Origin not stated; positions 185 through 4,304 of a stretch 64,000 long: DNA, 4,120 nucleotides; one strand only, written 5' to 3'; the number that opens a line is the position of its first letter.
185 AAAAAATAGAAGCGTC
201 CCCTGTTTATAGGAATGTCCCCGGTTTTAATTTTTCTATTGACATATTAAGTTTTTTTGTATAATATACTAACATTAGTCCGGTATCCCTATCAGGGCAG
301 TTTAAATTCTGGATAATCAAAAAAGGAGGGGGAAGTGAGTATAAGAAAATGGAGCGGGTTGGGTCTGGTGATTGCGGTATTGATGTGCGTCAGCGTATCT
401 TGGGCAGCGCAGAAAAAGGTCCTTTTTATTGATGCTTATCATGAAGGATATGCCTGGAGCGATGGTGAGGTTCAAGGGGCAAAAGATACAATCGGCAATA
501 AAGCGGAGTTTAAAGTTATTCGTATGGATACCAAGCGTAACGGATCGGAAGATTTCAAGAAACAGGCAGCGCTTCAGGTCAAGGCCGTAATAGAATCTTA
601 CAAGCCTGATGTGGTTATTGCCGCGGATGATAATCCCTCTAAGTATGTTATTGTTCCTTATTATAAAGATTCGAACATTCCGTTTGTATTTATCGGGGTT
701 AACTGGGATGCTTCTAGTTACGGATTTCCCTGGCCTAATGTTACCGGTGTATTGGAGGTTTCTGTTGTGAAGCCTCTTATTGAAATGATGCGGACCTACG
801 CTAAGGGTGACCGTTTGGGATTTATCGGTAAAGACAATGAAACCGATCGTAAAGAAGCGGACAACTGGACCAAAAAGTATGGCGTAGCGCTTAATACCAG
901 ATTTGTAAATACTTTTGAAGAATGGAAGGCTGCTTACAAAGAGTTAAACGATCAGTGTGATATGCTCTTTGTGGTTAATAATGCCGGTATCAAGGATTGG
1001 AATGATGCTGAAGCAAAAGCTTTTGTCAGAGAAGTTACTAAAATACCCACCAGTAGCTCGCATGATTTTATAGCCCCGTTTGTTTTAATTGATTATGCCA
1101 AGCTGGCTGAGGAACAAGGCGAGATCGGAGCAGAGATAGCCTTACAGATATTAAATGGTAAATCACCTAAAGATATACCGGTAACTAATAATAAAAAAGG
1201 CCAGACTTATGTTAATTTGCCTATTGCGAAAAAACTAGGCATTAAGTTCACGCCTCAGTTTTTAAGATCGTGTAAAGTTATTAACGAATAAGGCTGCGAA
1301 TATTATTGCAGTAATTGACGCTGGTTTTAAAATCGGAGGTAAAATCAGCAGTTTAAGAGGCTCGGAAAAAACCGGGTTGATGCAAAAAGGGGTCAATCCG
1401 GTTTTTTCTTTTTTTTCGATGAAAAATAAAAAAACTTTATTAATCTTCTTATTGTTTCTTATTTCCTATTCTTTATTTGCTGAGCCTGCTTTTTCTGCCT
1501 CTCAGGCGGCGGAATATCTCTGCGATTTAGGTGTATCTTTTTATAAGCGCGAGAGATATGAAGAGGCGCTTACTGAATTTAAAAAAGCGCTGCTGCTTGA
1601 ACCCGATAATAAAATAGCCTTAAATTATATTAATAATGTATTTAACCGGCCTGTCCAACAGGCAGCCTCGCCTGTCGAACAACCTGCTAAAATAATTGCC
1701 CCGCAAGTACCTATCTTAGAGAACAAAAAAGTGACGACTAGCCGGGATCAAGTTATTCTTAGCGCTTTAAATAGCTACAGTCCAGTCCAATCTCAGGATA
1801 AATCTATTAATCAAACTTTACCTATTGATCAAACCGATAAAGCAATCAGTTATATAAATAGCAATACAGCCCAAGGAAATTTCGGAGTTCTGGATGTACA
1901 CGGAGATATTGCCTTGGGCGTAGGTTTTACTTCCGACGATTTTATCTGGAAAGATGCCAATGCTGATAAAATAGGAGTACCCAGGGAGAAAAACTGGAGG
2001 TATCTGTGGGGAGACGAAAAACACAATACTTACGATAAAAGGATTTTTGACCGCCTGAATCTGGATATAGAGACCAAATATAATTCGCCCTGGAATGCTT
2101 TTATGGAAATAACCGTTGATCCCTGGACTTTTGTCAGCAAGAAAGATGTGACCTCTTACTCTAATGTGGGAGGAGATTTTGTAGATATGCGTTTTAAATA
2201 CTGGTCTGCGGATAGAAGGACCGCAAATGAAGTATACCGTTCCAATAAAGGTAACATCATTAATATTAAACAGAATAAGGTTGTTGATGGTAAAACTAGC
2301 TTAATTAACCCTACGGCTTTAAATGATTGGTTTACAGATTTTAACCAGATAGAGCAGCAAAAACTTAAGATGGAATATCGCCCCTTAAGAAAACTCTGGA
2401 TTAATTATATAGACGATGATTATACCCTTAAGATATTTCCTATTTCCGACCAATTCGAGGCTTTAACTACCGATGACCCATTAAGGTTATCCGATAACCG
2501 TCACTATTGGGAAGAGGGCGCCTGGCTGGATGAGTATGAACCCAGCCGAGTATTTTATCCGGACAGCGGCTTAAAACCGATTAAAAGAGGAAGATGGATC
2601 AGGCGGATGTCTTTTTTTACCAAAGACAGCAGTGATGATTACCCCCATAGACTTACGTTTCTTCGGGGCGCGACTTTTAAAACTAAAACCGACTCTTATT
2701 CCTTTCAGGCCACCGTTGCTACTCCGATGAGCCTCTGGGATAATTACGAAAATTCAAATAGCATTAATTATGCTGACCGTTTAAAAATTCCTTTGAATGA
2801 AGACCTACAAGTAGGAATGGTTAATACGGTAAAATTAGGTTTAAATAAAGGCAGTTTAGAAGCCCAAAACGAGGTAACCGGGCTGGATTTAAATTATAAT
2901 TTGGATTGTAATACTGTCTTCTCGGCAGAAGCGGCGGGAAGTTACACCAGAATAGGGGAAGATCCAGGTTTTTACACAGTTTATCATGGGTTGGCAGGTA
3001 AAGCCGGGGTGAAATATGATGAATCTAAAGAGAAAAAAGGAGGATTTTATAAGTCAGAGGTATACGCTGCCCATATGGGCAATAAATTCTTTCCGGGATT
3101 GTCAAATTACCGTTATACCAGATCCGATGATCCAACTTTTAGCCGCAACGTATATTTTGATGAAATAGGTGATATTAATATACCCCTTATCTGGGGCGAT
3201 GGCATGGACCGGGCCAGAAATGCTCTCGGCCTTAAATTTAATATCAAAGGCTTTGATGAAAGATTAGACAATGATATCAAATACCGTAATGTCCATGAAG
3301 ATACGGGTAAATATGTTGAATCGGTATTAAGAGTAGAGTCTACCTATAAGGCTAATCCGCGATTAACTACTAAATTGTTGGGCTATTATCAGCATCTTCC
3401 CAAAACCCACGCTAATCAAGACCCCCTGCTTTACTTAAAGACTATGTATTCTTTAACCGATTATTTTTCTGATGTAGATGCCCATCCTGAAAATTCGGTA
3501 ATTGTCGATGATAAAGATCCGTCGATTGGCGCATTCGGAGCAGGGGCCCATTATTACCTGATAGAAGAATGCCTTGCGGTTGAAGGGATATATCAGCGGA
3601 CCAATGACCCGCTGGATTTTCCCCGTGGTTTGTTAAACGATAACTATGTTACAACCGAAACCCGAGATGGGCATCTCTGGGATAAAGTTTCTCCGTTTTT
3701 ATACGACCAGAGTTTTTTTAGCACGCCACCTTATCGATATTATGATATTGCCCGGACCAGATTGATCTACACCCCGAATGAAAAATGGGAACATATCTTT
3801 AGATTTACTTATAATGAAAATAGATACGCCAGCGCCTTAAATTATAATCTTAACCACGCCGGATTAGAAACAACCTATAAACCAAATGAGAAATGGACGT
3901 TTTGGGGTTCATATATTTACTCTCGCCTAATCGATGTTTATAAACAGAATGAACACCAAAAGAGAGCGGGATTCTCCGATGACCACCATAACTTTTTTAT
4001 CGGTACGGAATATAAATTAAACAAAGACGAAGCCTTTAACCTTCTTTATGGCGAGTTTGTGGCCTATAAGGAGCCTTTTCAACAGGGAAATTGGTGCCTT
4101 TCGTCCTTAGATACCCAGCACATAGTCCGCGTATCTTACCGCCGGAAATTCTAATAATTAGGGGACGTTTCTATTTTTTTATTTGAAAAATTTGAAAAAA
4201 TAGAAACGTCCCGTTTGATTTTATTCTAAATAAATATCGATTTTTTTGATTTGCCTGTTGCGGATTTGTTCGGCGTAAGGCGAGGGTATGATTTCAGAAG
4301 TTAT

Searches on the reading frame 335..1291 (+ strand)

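Call 36: search_protein_families(library=pfam, proteins=[window:335-1291:+], max_evalue=0.001)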
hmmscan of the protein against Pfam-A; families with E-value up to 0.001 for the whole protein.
window:335-1291:+ (318 aa): 1 family
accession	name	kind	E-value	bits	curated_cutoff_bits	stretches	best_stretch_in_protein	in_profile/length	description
PF04392.18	ABC_sub_bind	-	2.6e-14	53.6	25.9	1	75-310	45-286/293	ABC transporter substrate binding protein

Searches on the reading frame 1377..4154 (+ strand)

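Call 36: search_protein_families(library=pfam, proteins=[window:1377-4154:+], max_evalue=0.001)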
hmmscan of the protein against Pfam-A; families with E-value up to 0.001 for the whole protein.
window:1377-4154:+ (925 aa): 3 families
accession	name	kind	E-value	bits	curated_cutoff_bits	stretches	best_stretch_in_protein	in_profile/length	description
PF07719.23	TPR_2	-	5.3e-07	29.7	27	1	45-78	1-34/34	Tetratricopeptide repeat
PF00515.34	TPR_1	-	3e-06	27.2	27.8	1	45-78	1-34/34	Tetratricopeptide repeat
PF13414.12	TPR_11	-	0.00015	21.8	26.8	1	54-83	3-32/42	TPR repeat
